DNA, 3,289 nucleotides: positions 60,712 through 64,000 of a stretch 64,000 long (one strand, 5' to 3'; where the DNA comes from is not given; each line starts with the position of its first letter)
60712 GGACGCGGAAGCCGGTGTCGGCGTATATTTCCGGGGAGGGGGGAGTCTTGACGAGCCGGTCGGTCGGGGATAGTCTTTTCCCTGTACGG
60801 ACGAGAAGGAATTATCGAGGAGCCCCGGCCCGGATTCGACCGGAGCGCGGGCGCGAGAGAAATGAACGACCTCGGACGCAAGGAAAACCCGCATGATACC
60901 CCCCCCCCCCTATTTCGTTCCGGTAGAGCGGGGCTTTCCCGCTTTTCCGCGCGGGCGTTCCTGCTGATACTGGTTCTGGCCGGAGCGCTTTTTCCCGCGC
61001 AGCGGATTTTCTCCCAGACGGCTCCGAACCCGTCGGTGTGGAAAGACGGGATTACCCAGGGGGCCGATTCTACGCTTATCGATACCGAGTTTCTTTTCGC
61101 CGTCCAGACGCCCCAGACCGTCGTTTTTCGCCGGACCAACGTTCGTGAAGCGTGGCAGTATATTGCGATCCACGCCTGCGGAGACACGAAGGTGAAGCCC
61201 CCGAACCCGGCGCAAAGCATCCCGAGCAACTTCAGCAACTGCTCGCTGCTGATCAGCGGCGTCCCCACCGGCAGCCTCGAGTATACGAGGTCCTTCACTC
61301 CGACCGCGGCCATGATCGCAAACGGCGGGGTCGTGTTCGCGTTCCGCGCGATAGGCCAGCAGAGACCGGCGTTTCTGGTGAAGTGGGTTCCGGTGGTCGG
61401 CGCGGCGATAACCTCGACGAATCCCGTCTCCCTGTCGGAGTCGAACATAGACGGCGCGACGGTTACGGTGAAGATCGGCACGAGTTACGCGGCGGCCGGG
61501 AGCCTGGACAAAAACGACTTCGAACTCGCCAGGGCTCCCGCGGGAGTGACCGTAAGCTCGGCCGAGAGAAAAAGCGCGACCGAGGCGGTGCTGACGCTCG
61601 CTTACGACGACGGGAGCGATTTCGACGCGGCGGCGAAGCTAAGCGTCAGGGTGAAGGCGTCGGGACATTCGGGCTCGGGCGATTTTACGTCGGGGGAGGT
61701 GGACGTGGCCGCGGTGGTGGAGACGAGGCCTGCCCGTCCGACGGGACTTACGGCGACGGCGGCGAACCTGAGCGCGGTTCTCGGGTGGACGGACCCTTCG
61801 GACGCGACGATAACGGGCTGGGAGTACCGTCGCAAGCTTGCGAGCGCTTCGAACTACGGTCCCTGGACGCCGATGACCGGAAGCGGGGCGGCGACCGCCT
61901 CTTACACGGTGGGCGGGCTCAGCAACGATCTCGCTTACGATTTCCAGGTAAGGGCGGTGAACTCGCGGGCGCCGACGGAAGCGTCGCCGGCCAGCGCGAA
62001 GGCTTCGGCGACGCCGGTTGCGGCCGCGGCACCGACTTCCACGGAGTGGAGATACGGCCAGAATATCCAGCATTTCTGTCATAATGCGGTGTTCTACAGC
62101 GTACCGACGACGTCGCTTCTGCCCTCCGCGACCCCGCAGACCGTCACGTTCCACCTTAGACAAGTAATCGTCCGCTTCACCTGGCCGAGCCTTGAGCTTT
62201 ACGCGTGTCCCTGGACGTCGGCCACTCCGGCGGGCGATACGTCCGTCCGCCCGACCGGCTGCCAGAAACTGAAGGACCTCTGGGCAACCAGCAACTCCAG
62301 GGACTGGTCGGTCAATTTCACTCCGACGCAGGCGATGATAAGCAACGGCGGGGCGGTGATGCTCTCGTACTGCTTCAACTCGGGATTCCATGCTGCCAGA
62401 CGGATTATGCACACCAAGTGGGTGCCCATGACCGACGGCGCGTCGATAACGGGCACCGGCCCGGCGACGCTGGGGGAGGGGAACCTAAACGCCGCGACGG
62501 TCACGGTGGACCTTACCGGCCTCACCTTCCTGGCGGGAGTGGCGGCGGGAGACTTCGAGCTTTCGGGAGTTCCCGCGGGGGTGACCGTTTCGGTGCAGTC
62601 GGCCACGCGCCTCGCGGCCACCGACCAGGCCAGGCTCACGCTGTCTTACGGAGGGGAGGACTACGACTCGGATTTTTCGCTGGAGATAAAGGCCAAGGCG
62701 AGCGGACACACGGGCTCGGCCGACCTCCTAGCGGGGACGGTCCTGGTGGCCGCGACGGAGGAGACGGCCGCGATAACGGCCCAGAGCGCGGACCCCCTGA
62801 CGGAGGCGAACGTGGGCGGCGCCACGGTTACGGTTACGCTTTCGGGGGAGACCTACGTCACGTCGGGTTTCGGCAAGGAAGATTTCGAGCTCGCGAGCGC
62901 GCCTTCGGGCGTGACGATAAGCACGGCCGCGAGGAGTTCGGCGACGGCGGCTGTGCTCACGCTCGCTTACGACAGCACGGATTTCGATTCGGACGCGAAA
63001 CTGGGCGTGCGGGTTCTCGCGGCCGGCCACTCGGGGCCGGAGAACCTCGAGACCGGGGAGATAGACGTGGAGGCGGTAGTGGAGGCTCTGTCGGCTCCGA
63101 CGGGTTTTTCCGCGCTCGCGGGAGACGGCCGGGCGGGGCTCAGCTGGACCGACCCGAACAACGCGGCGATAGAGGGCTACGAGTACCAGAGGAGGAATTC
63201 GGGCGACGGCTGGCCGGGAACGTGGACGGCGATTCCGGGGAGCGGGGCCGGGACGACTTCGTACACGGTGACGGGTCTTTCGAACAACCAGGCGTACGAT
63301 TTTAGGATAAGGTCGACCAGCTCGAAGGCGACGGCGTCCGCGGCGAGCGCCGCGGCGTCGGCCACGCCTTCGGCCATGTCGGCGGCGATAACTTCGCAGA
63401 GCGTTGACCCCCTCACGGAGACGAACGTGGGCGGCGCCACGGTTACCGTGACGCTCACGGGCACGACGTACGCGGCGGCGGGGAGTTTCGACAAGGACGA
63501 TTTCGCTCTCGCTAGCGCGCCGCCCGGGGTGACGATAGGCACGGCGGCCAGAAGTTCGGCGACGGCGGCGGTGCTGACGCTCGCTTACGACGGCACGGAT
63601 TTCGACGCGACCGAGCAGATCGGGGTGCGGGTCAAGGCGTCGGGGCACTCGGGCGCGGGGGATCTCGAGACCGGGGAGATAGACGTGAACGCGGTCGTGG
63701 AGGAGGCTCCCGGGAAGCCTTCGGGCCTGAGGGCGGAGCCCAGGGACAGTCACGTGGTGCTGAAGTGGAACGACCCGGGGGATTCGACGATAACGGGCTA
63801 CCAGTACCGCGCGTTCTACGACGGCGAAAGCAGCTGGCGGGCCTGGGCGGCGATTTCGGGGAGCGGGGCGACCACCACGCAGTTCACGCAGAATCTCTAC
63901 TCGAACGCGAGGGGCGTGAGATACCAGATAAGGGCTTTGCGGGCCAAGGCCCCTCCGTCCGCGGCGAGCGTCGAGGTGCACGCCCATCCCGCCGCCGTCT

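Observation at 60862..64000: Giant modular secreted protein: paired-cysteine domains, about 105-aa repeat modules and FN3 domains, extending beyond the window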

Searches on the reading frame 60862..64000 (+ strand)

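Call 3: search_protein_families(library=pfam, proteins=[window:60862-64000:+], max_evalue=1)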
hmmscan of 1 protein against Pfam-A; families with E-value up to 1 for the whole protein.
window:60862-64000:+ (1046 aa): 6 families
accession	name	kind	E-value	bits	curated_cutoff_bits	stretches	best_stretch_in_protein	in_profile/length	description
PF00041.27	fn3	-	3.5e-18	66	25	2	744-822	1-72/84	Fibronectin type III domain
PF25059.1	FN3_DSCAM-DSCAML_C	-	0.0014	19.4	39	0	334-375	34-74/89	DSCAM/DSCAML C-terminal Fn3-like domain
PF01108.23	Tissue_fac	-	0.018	15.3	27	0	949-1027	21-100/107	Tissue factor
PF01329.24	Pterin_4a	-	0.023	15.2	26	0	196-224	60-86/91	Pterin 4 alpha carbinolamine dehydratase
PF21605.3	CRLF2-like_D2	-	0.026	15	27.3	0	773-830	30-81/94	Cytokine receptor-like factor 2-like, D2 domain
PF16656.11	Pur_ac_phosph_N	-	0.24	12.4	30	1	760-824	17-84/93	Purple acid Phosphatase, N-terminal domain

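Call 4: search_protein_families(library=ncbifam, proteins=[window:60862-64000:+], max_evalue=1)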
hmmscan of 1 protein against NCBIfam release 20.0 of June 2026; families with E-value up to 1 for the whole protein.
window:60862-64000:+ (1046 aa): 0 families

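Call 11: find_homologous_proteins(query=window:60862-64000:+)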
Query window:60862-64000:+ (1046 aa): 113 proteins with E <= 0.001 among 8000 candidates.
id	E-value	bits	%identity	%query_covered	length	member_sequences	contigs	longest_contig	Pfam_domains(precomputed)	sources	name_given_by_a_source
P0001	8.2e-216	737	34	29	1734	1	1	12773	PF07495.20,PF01108.24,PF25059.2,PF22433.4,PF16389.12,PF00041.28,PF16656.12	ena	-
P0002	2.7e-212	726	36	28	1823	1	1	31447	PF01108.24,PF25059.2,PF23376.2,PF16323.12,PF22433.4,PF16389.12,PF00041.28,PF16656.12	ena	-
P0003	2.6e-175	603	28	31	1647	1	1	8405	PF28033.1,PF07495.20,PF21605.4,PF01108.24,PF25059.2,PF23376.2,PF24489.2,PF25814.2,PF16389.12,PF16656.12,PF16323.12,PF22433.4,PF00041.28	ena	-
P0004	5.5e-174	599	31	29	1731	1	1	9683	PF21454.3,PF21605.4,PF25059.2,PF23376.2,PF16893.12,PF22433.4,PF24489.2,PF25814.2,PF16389.12,PF00041.28,PF16656.12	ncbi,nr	ncbi:MAG: hypothetical protein F4Y03_11470, partial [Alphaproteobacteria bacterium]|nr:hypothetical 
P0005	2.4e-169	584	34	30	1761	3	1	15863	PF25059.2,PF22433.4,PF25814.2,PF19119.6,PF16389.12,PF00041.28,PF16656.12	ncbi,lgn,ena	-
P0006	7.0e-167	575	38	27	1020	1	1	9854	PF01108.24,PF25059.2,PF25788.3,PF24489.2,PF16389.12,PF00041.28,PF10179.16,PF16656.12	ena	-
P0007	5.6e-163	563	33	32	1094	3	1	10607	PF01108.24,PF25059.2,PF22433.4,PF25833.1,PF25814.2,PF19119.6,PF16389.12,PF00041.28,PF10179.16,PF16656.12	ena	-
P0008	1.1e-156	542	31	32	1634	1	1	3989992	PF25059.2,PF23376.2,PF16893.12,PF22433.4,PF24489.2,PF25814.2,PF16389.12,PF00041.28,PF10179.16,PF16656.12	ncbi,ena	-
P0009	9.7e-153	529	33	31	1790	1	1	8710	PF28033.1,PF07495.20,PF25059.2,PF23376.2,PF24421.2,PF16893.12,PF22433.4,PF00041.28,PF10179.16,PF16656.12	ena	-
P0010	4.8e-123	430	36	32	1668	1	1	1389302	PF28033.1,PF01108.24,PF25059.2,PF22433.4,PF24489.2,PF25833.1,PF25814.2,PF16389.12,PF00041.28,PF10179.16,PF16656.12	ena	-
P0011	8.3e-116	406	33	29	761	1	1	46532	PF07495.20,PF21454.3,PF01108.24,PF25059.2,PF21200.3,PF16323.12,PF22433.4,PF00041.28,PF16656.12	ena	-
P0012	1.4e-114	402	33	28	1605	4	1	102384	PF21454.3,PF01108.24,PF25059.2,PF00028.24,PF22433.4,PF24489.2,PF25833.1,PF00041.28,PF16656.12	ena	-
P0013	2.7e-109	385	32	31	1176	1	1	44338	PF21454.3,PF25059.2,PF22433.4,PF24489.2,PF25833.1,PF00041.28,PF16656.12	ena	-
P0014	2.6e-84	302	31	27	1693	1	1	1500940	PF25059.2,PF17963.8,PF23376.2,PF22433.4,PF25833.1,PF25814.2,PF05345.19,PF00041.28,PF16656.12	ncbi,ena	-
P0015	1.4e-83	300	34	24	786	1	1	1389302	PF25059.2,PF00041.28,PF16656.12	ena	-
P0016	4.7e-79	285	25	28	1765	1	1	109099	PF21454.3,PF21605.4,PF01108.24,PF25059.2,PF21200.3,PF23376.2,PF25788.3,PF24489.2,PF25814.2,PF28570.1,PF16389.12,PF16656.12,PF22352.3,PF24058.2,PF24421.2,PF16893.12,PF22433.4,PF25833.1,PF23608.2,PF00041.28,PF10179.16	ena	-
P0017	1.0e-77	280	34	16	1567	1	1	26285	PF21605.4,PF25059.2,PF22433.4,PF24489.2,PF25814.2,PF00041.28,PF16656.12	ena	-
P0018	1.4e-76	277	30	27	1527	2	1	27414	PF28033.1,PF21454.3,PF25300.1,PF01108.24,PF25059.2,PF10342.16,PF25814.2,PF28570.1,PF16389.12,PF16656.12,PF16323.12,PF21466.4,PF22433.4,PF25833.1,PF05345.19,PF16303.11,PF00041.28,PF10179.16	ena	-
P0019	1.6e-64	237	32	29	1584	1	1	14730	PF12733.14,PF28033.1,PF21605.4,PF16655.13,PF01108.24,PF25059.2,PF25788.3,PF24489.2,PF16656.12,PF25833.1,PF16303.11,PF00041.28,PF10179.16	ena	-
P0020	2.4e-63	233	42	11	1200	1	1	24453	PF25059.2,PF25833.1,PF00041.28,PF16656.12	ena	-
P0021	2.5e-63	233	30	33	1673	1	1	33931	PF25059.2,PF25523.2,PF25832.1,PF25788.3,PF18370.8,PF25833.1,PF26196.1,PF00041.28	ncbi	-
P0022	8.7e-62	228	35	27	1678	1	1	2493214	PF07495.20,PF22352.3,PF25059.2,PF24421.2,PF22433.4,PF00041.28,PF16656.12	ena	-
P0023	3.6e-61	226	57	9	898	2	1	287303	PF25059.2,PF00041.28,PF16656.12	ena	-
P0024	4.6e-61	225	29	27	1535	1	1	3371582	PF25059.2,PF24489.2,PF00041.28,PF16656.12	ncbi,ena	-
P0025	2.2e-59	220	28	29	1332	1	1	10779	PF28033.1,PF07495.20,PF25300.1,PF01108.24,PF25059.2,PF24489.2,PF25814.2,PF16656.12,PF22433.4,PF25833.1,PF16794.12,PF00041.28,PF10179.16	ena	-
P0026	7.4e-59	218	32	30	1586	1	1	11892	PF12733.14,PF28033.1,PF21605.4,PF16655.13,PF01108.24,PF25059.2,PF23376.2,PF24489.2,PF16656.12,PF25833.1,PF00041.28,PF10179.16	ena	-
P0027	1.4e-58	217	33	28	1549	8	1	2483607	PF07495.20,PF21605.4,PF01108.24,PF25059.2,PF25788.3,PF16389.12,PF16656.12,PF03160.21,PF24421.2,PF22433.4,PF25833.1,PF00041.28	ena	-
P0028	7.3e-58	215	43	11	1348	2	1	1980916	PF25059.2,PF22433.4,PF00041.28,PF16656.12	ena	-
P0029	8.6e-57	211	32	29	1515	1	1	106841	PF01108.24,PF25059.2,PF22433.4,PF00041.28,PF16656.12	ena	-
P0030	4.2e-56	209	30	27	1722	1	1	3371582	PF25059.2,PF22433.4,PF24489.2,PF00041.28,PF16656.12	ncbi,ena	-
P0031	6.4e-56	208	29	29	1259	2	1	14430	PF22433.4,PF00041.28,PF16656.12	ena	-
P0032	2.1e-55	206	51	9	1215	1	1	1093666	PF25059.2,PF03160.21,PF22433.4,PF19078.7,PF00041.28,PF16656.12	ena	-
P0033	2.7e-54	203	30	27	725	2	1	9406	PF25059.2,PF21466.4,PF00041.28,PF16656.12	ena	-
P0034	3.8e-54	202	29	28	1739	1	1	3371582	PF28033.1,PF07495.20,PF25059.2,PF24421.2,PF22433.4,PF24489.2,PF25814.2,PF00041.28,PF10179.16,PF16656.12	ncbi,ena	-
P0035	9.9e-54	201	28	28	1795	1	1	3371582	PF28033.1,PF07495.20,PF25059.2,PF24421.2,PF22433.4,PF24489.2,PF25814.2,PF00041.28,PF10179.16,PF16656.12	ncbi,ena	-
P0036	3.6e-53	199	31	27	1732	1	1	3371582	PF07495.20,PF25059.2,PF22433.4,PF24489.2,PF00041.28,PF10179.16,PF16656.12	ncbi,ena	-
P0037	4.4e-53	199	50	7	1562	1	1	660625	PF12733.14,PF07495.20,PF21605.4,PF16655.13,PF25059.2,PF25788.3,PF24489.2,PF16656.12,PF22433.4,PF16794.12,PF00041.28,PF10179.16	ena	-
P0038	9.5e-53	198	30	28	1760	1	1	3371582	PF07495.20,PF21605.4,PF25059.2,PF22433.4,PF24489.2,PF25814.2,PF00041.28,PF10179.16,PF16656.12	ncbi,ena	-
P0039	1.9e-51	193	32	26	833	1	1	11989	PF16655.13,PF01108.24,PF25059.2,PF23376.2,PF24489.2,PF00041.28,PF10179.16,PF16656.12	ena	-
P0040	2.6e-49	186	29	28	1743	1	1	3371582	PF07495.20,PF25059.2,PF24421.2,PF22433.4,PF24489.2,PF00041.28,PF10179.16,PF16656.12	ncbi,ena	-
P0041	2.0e-47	180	28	33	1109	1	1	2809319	PF28033.1,PF21605.4,PF01108.24,PF25059.2,PF23376.2,PF16893.12,PF22433.4,PF25833.1,PF00041.28,PF16656.12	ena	-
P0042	1.0e-45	174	40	10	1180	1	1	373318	PF28033.1,PF07495.20,PF21454.3,PF21605.4,PF25300.1,PF01108.24,PF25059.2,PF23376.2,PF25788.3,PF24489.2,PF09294.17,PF25814.2,PF16389.12,PF16656.12,PF22352.3,PF16323.12,PF24421.2,PF21466.4,PF25833.1,PF23608.2,PF00041.28,PF10179.16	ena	-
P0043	1.8e-45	174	31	27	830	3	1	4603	PF07495.20,PF21605.4,PF01108.24,PF25059.2,PF25832.1,PF10342.16,PF16656.12,PF22352.3,PF22433.4,PF25833.1,PF05345.19,PF00041.28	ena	-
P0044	1.1e-43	168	30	29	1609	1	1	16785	PF12733.14,PF21454.3,PF25059.2,PF22433.4,PF24489.2,PF00041.28,PF10179.16,PF16656.12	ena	-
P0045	3.7e-41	159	50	8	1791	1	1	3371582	PF07495.20,PF25059.2,PF24489.2,PF00041.28,PF10179.16,PF16656.12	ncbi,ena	-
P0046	1.5e-40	157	36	12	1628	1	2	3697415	PF07495.20,PF21454.3,PF25059.2,PF22433.4,PF24489.2,PF25814.2,PF00041.28,PF10179.16,PF16656.12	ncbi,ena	-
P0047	5.0e-40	156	49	10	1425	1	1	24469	PF25059.2,PF25788.3,PF13753.13,PF00041.28,PF16656.12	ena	-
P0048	2.0e-39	154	28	24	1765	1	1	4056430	PF07495.20,PF21454.3,PF16655.13,PF25059.2,PF22433.4,PF24489.2,PF16389.12,PF00041.28,PF10179.16,PF16656.12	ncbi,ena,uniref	ncbi:fibronectin type III domain-containing protein [Candidatus Poriferisocius sp.]|uniref:fibronect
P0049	4.1e-37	146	30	27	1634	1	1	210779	PF28033.1,PF07495.20,PF25059.2,PF22433.4,PF24489.2,PF25814.2,PF16389.12,PF00041.28,PF10179.16,PF16656.12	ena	-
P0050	7.2e-37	145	33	27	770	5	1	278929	PF21454.3,PF22352.3,PF25059.2,PF23376.2,PF00028.24,PF16893.12,PF22433.4,PF00041.28,PF16656.12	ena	-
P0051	5.0e-36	142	29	27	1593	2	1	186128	PF07495.20,PF21454.3,PF25059.2,PF22433.4,PF24489.2,PF25814.2,PF16389.12,PF00041.28,PF10179.16,PF16656.12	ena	-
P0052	5.1e-36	142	31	30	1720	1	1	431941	PF25059.2,PF22433.4,PF24489.2,PF25833.1,PF25814.2,PF00041.28,PF10179.16,PF16656.12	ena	-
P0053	1.7e-35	141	34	28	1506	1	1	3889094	PF25059.2,PF00041.28,PF16656.12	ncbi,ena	-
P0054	5.8e-34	135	31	20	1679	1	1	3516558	PF28033.1,PF07495.20,PF25059.2,PF22433.4,PF24489.2,PF25833.1,PF00041.28,PF16656.12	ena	-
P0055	1.2e-33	134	37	21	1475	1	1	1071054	PF25059.2,PF03160.21,PF17766.8,PF03797.26,PF05345.19,PF00041.28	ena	-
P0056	1.7e-33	134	41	9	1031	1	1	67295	PF21605.4,PF25059.2,PF00041.28,PF10179.16,PF16656.12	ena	-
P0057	1.2e-32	131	34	35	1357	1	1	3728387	PF07495.20,PF22352.3,PF00801.27,PF25059.2,PF17963.8,PF03160.21,PF05345.19,PF00041.28,PF18911.7,PF16656.12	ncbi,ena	-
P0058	1.9e-32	130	32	23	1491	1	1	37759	PF07495.20,PF14312.13,PF22352.3,PF25059.2,PF24421.2,PF22433.4,PF00041.28,PF16656.12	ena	-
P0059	8.5e-31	125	28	31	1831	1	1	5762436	PF25059.2,PF13205.13,PF03160.21,PF25788.3,PF13753.13,PF00041.28,PF16656.12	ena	-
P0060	4.0e-30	123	46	10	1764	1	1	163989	PF28033.1,PF01108.24,PF25059.2,PF24489.2,PF00041.28,PF16656.12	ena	-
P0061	5.5e-30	122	29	29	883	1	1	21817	PF01108.24,PF25059.2,PF22433.4,PF00041.28,PF16656.12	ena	-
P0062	1.5e-28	118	40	10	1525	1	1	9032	PF28033.1,PF07495.20,PF16655.13,PF25059.2,PF24489.2,PF25814.2,PF00041.28,PF10179.16,PF16656.12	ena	-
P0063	5.0e-24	103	33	13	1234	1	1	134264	PF07495.20,PF25059.2,PF00028.24,PF13753.13,PF00041.28,PF16656.12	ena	-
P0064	7.7e-24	102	26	28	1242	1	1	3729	PF25059.2,PF00041.28,PF16656.12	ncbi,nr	ncbi:MAG: fibronectin type III domain-containing protein, partial [Gemmatimonadota bacterium]|nr:fib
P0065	1.7e-23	101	40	10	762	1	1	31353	PF12733.14,PF21605.4,PF25059.2,PF25788.3,PF22433.4,PF24489.2,PF00041.28,PF10179.16,PF16656.12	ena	-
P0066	2.0e-23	101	31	23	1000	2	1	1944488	PF22352.3,PF25059.2,PF24421.2,PF00041.28,PF16656.12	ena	-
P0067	3.1e-23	100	31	13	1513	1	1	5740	PF16655.13,PF25059.2,PF04122.18,PF24489.2,PF25814.2,PF00041.28,PF10179.16,PF16656.12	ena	-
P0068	4.4e-23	99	44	8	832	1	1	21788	PF25059.2,PF00041.28,PF16656.12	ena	-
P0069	6.6e-23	99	36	12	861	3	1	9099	PF28033.1,PF07495.20,PF21605.4,PF25300.1,PF25059.2,PF16893.12,PF13860.13,PF00041.28,PF16656.12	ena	-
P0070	2.6e-22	97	41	7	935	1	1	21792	PF28033.1,PF21605.4,PF25300.1,PF25059.2,PF13860.13,PF00041.28,PF16656.12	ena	-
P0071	8.2e-21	92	40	12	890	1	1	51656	PF01108.24,PF25059.2,PF00041.28,PF16656.12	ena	-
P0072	3.7e-20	90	30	26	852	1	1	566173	PF25059.2,PF18962.8,PF05345.19,PF00041.28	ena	-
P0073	3.8e-20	90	31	26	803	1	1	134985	PF28033.1,PF21605.4,PF00754.32,PF01108.24,PF25059.2,PF22633.4,PF24489.2,PF28570.1,PF00041.28,PF16656.12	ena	-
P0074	6.3e-20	89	35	12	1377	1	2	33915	PF18370.8,PF16389.12,PF00041.28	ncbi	ncbi:fibronectin type III domain-containing protein [Geodermatophilus sp. SYSU D00779]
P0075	1.2e-18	85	32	23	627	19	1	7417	PF25059.2,PF25832.1,PF25788.3,PF24489.2,PF25833.1,PF00041.28,PF10179.16,PF16656.12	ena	-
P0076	1.2e-18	85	40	8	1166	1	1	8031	PF14312.13,PF00041.28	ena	-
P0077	3.5e-18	83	35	15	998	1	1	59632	PF00041.28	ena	-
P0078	3.6e-18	83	35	9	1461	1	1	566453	PF18370.8,PF00041.28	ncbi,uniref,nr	ncbi:fibronectin type 3 domain-containing protein [Geodermatophilus siccatus]|uniref:Fibronectin typ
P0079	2.2e-17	81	34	12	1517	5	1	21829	PF16655.13,PF01108.24,PF25059.2,PF21200.3,PF23376.2,PF25788.3,PF24489.2,PF25814.2,PF02368.25,PF08329.17,PF16656.12,PF06486.17,PF25833.1,PF00041.28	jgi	jgi:hypothetical protein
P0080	3.3e-17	80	29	28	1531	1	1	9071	PF07495.20,PF25059.2,PF03160.21,PF00041.28,PF16656.12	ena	-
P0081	6.0e-16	76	54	6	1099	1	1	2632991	PF03160.21,PF00041.28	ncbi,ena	-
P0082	6.1e-16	76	27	23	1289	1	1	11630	PF25523.2,PF18370.8,PF19743.6,PF16389.12,PF00041.28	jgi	jgi:chitodextrinase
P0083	4.9e-15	73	27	28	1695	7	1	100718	PF14312.13,PF25059.2,PF17963.8,PF17892.8,PF00028.24,PF17803.8,PF24489.2,PF16389.12,PF00041.28,PF16656.12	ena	-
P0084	7.6e-15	72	31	18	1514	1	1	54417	PF16655.13,PF25059.2,PF00415.25,PF25788.3,PF24489.2,PF13540.13,PF25833.1,PF25384.2,PF00041.28,PF16656.12,PF25390.2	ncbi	-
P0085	3.6e-14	70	51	7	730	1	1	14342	PF03160.21,PF00041.28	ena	-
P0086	3.7e-14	70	40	8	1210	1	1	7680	PF13229.13,PF25059.2,PF25832.1,PF28492.1,PF00041.28,PF01083.29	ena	-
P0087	5.4e-14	69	33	10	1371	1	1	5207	PF25523.2,PF18370.8,PF16389.12,PF00041.28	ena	-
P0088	9.1e-14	69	37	12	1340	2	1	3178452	PF25059.2,PF03160.21,PF19078.7,PF00041.28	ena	-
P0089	2.0e-13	68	30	24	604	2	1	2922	PF16655.13,PF25059.2,PF25523.2,PF23376.2,PF25788.3,PF24489.2,PF25814.2,PF16656.12,PF18370.8,PF16794.12,PF00041.28,PF10179.16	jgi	jgi:predicted phage tail protein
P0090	2.4e-13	67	43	8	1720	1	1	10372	PF25059.2,PF00932.26,PF22433.4,PF00041.28,PF16656.12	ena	-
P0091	2.8e-13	67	30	29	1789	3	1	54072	PF01108.24,PF25059.2,PF22433.4,PF21471.4,PF00041.28,PF16656.12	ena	-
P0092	1.7e-12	64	37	10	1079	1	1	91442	PF01108.24,PF00942.26,PF00759.26,PF24489.2,PF25833.1,PF00041.28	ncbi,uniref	ncbi:glycoside hydrolase family 9 protein [Cohnella suwonensis]|uniref:Endoglucanase n=1 Tax=Cohnell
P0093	2.3e-12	64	32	9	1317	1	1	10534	PF07495.20,PF21454.3,PF25059.2,PF24489.2,PF00041.28,PF16656.12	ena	-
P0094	3.2e-12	64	47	8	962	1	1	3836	PF25059.2,PF00041.28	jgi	jgi:hypothetical protein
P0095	4.0e-12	63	24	22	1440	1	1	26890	PF16383.11,PF01108.24,PF25059.2,PF25832.1,PF25788.3,PF24489.2,PF18611.8,PF21910.3,PF16656.12,PF06486.17,PF24421.2,PF25833.1,PF00041.28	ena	-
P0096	7.3e-12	62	38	15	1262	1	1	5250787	PF25059.2,PF13750.13,PF19078.7,PF00041.28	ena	-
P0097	9.2e-12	62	40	8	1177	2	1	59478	PF25059.2,PF00041.28,PF16656.12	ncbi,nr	ncbi:MAG: fibronectin type III domain-containing protein [bacterium]|nr:fibronectin type III domain-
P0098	2.3e-11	61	35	11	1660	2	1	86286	PF25059.2,PF13205.13,PF03160.21,PF13753.13,PF00041.28,PF16656.12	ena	-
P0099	3.6e-11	60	47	8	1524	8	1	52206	PF28033.1,PF21605.4,PF25300.1,PF01108.24,PF25059.2,PF00028.24,PF25788.3,PF28399.1,PF25814.2,PF16656.12,PF17963.8,PF03160.21,PF23592.1,PF00041.28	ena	-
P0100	1.6e-9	55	38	9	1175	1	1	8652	PF21470.2,PF25832.1,PF22433.4,PF18370.8,PF25833.1,PF21910.3,PF00041.28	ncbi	-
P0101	2.0e-9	54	28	31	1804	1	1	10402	PF01108.24,PF25059.2,PF16396.13,PF21910.3,PF00041.28,PF00082.28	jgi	jgi:fibronectin type 3 domain-containing protein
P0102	5.4e-9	53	40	10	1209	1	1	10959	PF12891.14,PF16655.13,PF01108.24,PF25832.1,PF25833.1,PF21910.3,PF00041.28,PF16656.12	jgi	jgi:fibronectin type 3 domain-containing protein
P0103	7.2e-9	52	36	10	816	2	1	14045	PF25059.2,PF06240.20,PF00028.24,PF00041.28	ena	-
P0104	1.9e-8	51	28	34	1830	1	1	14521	PF28033.1,PF07495.20,PF09699.16,PF25059.2,PF02014.24,PF00041.28,PF14522.12,PF10179.16,PF16656.12,PF22113.2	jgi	jgi:predicted CXXCH cytochrome family protein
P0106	7.5e-8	49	39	12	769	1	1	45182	PF00041.28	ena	-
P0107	1.9e-6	44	31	10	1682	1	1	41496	PF01108.24,PF18370.8,PF25833.1,PF00041.28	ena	-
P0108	2.2e-6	44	48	8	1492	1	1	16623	PF25059.2,PF03160.21,PF23592.1,PF00028.24,PF00041.28,PF16656.12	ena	-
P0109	4.2e-6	43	37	10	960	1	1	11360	PF01108.24,PF25059.2,PF17957.8,PF25788.3,PF25833.1,PF16794.12,PF00041.28,PF19077.7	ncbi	-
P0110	3.9e-5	40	42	9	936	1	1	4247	PF25523.2,PF25788.3,PF24489.2,PF00041.28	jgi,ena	-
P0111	5.1e-5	40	28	29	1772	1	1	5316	PF09286.17,PF16655.13,PF25832.1,PF25788.3,PF24489.2,PF25833.1,PF21910.3,PF00041.28,PF16656.12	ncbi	ncbi:MAG: fibronectin type III domain-containing protein, partial [Capsulimonadaceae bacterium]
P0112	3.4e-4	37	37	9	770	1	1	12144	PF25059.2,PF24489.2,PF00041.28,PF10179.16,PF16656.12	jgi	jgi:fibronectin type 3 domain-containing protein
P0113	5.8e-4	36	40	9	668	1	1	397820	PF00326.28,PF01108.24,PF00942.26,PF25833.1,PF10503.15,PF00041.28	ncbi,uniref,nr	ncbi:extracellular catalytic domain type 1 short-chain-length polyhydroxyalkanoate depolymerase [Pae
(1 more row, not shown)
